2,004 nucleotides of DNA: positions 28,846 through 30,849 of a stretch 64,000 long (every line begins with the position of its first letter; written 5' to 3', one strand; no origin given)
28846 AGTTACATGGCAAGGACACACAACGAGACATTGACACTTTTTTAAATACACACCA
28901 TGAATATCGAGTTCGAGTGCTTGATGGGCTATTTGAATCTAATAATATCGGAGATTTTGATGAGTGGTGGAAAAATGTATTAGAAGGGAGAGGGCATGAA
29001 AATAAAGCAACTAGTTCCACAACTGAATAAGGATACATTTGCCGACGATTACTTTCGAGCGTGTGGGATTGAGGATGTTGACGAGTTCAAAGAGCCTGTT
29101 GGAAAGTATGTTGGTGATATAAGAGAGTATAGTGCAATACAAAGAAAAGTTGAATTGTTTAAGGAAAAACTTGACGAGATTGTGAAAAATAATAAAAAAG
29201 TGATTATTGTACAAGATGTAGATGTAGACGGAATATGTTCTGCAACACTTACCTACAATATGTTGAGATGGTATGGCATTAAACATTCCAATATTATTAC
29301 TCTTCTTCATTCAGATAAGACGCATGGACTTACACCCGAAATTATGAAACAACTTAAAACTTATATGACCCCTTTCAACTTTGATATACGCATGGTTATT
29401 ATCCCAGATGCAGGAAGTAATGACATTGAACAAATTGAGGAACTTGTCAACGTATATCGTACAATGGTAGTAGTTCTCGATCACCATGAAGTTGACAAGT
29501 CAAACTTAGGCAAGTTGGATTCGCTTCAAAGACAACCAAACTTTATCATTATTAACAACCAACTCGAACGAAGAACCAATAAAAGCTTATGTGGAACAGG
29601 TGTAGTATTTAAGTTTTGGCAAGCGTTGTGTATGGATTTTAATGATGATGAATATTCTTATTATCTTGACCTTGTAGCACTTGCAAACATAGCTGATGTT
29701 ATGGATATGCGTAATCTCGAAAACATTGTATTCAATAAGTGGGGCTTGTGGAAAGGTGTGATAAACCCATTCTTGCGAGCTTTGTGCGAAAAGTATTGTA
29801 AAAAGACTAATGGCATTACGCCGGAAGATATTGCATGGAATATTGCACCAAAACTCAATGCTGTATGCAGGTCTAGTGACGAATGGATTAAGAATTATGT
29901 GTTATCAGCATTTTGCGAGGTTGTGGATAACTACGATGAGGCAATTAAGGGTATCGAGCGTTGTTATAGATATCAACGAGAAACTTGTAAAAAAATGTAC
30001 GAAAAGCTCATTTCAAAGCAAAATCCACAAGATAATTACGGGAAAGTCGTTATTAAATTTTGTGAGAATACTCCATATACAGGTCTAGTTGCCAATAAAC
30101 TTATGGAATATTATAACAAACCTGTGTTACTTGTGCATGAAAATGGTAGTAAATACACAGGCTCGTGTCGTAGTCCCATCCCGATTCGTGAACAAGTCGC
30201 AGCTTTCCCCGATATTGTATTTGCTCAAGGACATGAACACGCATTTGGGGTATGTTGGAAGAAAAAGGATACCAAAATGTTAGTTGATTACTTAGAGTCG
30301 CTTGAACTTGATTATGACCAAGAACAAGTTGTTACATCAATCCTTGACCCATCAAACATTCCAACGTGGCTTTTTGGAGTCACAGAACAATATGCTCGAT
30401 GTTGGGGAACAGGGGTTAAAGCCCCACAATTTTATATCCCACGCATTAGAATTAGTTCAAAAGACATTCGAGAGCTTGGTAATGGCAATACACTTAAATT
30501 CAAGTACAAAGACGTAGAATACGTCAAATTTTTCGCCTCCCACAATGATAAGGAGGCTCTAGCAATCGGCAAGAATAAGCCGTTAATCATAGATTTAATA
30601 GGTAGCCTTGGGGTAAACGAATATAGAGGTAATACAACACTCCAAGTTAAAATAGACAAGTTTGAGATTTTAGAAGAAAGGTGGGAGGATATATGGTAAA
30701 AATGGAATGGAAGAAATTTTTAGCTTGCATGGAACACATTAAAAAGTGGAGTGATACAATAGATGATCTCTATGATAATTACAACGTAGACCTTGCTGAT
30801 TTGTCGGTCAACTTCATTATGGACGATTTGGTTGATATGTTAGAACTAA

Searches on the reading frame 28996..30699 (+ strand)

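Call 12: search_protein_families(library=phrogs, proteins=[window:28996-30699:+], max_evalue=0.001)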
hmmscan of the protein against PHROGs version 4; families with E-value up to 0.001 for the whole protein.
window:28996-30699:+ (567 aa): 2 families
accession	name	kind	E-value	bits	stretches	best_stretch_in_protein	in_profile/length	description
phrog_2484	-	DNA, RNA and nucleotide metabolism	2e-112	377.6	1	1-560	1-560/564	RecJ-like ssDNA exonuclease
phrog_4771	-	other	6.8e-08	33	1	56-432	5-294/363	DHH phosphoesterase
